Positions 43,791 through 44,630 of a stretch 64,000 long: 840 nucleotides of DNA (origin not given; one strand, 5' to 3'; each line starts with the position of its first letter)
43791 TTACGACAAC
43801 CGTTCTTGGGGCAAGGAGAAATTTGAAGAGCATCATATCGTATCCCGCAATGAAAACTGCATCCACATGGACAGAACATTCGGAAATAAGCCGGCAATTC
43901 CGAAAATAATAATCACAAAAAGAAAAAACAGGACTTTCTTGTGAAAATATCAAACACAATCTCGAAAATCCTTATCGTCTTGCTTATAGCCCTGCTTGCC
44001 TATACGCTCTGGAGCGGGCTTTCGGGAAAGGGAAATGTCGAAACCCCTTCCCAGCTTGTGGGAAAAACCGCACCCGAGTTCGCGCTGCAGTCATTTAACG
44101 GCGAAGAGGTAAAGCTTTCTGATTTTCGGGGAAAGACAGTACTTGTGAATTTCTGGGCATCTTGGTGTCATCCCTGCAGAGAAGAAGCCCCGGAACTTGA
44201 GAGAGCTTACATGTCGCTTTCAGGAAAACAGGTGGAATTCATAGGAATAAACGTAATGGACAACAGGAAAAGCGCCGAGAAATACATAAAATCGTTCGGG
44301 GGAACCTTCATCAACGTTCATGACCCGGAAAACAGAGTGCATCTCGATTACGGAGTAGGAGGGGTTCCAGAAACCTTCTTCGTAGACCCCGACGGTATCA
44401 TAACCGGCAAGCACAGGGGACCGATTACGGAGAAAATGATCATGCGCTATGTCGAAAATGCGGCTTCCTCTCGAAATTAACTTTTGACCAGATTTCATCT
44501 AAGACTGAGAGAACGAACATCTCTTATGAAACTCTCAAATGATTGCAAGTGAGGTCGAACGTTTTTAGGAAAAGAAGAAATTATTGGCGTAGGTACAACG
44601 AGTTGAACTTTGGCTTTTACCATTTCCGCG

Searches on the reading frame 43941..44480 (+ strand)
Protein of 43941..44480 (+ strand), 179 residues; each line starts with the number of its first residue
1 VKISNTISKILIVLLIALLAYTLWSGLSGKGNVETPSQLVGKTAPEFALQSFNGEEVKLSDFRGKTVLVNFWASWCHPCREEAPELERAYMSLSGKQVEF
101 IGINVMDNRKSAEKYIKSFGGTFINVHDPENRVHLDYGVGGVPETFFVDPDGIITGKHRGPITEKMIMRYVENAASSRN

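Call 5: search_protein_families(library=pfam, proteins=[window:43941-44480:+])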
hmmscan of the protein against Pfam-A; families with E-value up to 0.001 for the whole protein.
window:43941-44480:+ (179 aa): 5 families
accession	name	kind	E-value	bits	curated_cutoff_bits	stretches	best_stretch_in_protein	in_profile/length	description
PF00578.27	AhpC-TSA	-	1.3e-27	96.6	26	1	40-155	1-122/124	AhpC/TSA family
PF08534.16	Redoxin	-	1.4e-24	87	26.6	1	40-163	2-137/148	Redoxin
PF13905.12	Thioredoxin_8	-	2.4e-14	53.9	27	1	64-153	1-93/94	Thioredoxin-like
PF00085.26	Thioredoxin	-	9.8e-12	45.2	23.5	1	64-115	18-68/103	Thioredoxin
PF13098.12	Thioredoxin_2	-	1.7e-05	25.6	27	1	64-160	5-93/104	Thioredoxin-like domain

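Call 15: find_encoding_contigs(protein=window:43941-44477:+, flank=10000, max_places=10)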
Protein seq(179 aa) (179 aa): no gene with exactly this product is on record in the collection.

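Call 39: find_homologous_proteins(query=window:43941-44477:+, max_evalue=1e-40)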
Query seq(179 aa) (179 aa): 121 proteins with E <= 1e-40 among 2271 candidates; the best 120 are listed.
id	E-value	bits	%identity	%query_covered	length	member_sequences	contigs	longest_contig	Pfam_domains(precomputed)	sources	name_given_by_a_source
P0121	7.3e-111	386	97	98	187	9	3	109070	PF00085.27,PF08534.17,PF13905.13,PF13098.14,PF00578.28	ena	-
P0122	7.4e-102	356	85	98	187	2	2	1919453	PF00085.27,PF08534.17,PF13905.13,PF13098.14,PF00578.28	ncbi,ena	-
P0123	1.8e-101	355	86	98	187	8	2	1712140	PF00085.27,PF08534.17,PF13905.13,PF13098.14,PF00578.28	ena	-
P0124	1.3e-100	352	84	98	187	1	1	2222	PF00085.27,PF08534.17,PF13905.13,PF13098.14,PF00578.28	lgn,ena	-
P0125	4.1e-99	347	85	98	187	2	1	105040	PF00085.27,PF08534.17,PF13905.13,PF13098.14,PF00578.28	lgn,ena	-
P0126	4.3e-99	347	84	98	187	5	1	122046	PF00085.27,PF08534.17,PF13905.13,PF13098.14,PF00578.28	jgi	-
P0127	5.0e-99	347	85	98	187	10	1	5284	PF00085.27,PF08534.17,PF13905.13,PF13098.14,PF00578.28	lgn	-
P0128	5.0e-99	347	84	98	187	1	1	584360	PF00085.27,PF08534.17,PF13905.13,PF13098.14,PF00578.28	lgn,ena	-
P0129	1.1e-98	346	84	98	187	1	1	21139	PF00085.27,PF08534.17,PF13905.13,PF13098.14,PF00578.28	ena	-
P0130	1.1e-98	346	85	98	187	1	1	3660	PF00085.27,PF08534.17,PF13905.13,PF13098.14,PF00578.28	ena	-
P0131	1.3e-98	346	83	98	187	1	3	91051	PF00085.27,PF08534.17,PF13905.13,PF13098.14,PF00578.28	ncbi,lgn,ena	-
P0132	1.3e-98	346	82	98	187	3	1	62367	PF00085.27,PF08534.17,PF13905.13,PF13098.14,PF00578.28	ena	-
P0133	2.5e-98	345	84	98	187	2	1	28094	PF00085.27,PF08534.17,PF13905.13,PF13098.14,PF00578.28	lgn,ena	-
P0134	3.9e-98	344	84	97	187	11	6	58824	PF00085.27,PF08534.17,PF13905.13,PF13098.14,PF00578.28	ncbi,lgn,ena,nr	ncbi:MAG: TlpA disulfide reductase family protein [Candidatus Dadabacteria bacterium]|nr:TlpA disulf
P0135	4.8e-98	344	82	98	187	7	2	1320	PF00085.27,PF08534.17,PF13905.13,PF13098.14,PF00578.28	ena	-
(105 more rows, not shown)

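Call 64: search_protein_families(library=ncbifam, proteins=[window:43941-44480:+], max_evalue=0.00001)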
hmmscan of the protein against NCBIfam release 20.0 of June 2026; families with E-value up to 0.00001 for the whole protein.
window:43941-44480:+ (179 aa): 12 families
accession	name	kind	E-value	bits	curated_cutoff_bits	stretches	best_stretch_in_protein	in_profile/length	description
NF002854.0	PRK03147.1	subfamily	3.5e-39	134.5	170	1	9-173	12-171/176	thiol-disulfide oxidoreductase ResA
TIGR00385.1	dsbE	subfamily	2e-30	105.6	123.15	1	11-167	7-163/173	DsbE family thiol:disulfide interchange protein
NF011941.0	PRK15412.1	equivalog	8.3e-23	80.9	359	1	9-166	9-167/185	thiol:disulfide interchange protein DsbE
NF047696.1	ThlDiSintTplARhiz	equivalog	5.5e-21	75.3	230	1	44-162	77-201/219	thiol:disulfide interchange protein TlpA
NF041202.1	StoA_CxxC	exception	1.1e-19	70.9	210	1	42-170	31-160/163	endospore biogenesis thiol-disulfide oxidoreductase StoA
NF041054.1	WAxxUGC_long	equivalog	7.3e-16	58.4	300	1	35-157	75-197/354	ResA-like WAxxUGC motif-containing protein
TIGR01068.1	thioredoxin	equivalog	1.8e-11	44.1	96.8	1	65-116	15-66/101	thioredoxin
NF006960.0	PRK09437.1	equivalog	2.2e-10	40.7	140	1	40-142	6-108/156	thioredoxin-dependent thiol peroxidase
NF040769.1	SelL_rel_redox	subfamily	8.6e-09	35.3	120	1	42-139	1-100/173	SelL-related redox protein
NF008229.0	PRK10996.1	equivalog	1.7e-07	31.1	125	1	65-119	53-107/141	thioredoxin TrxC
TIGR01126.1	pdi_dom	equivalog_domain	3.2e-07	30.6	107.2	1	64-118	14-71/105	protein disulfide-isomerase domain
NF006898.0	PRK09381.1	equivalog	6.5e-06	26.5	138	0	66-115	23-71/109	thioredoxin TrxA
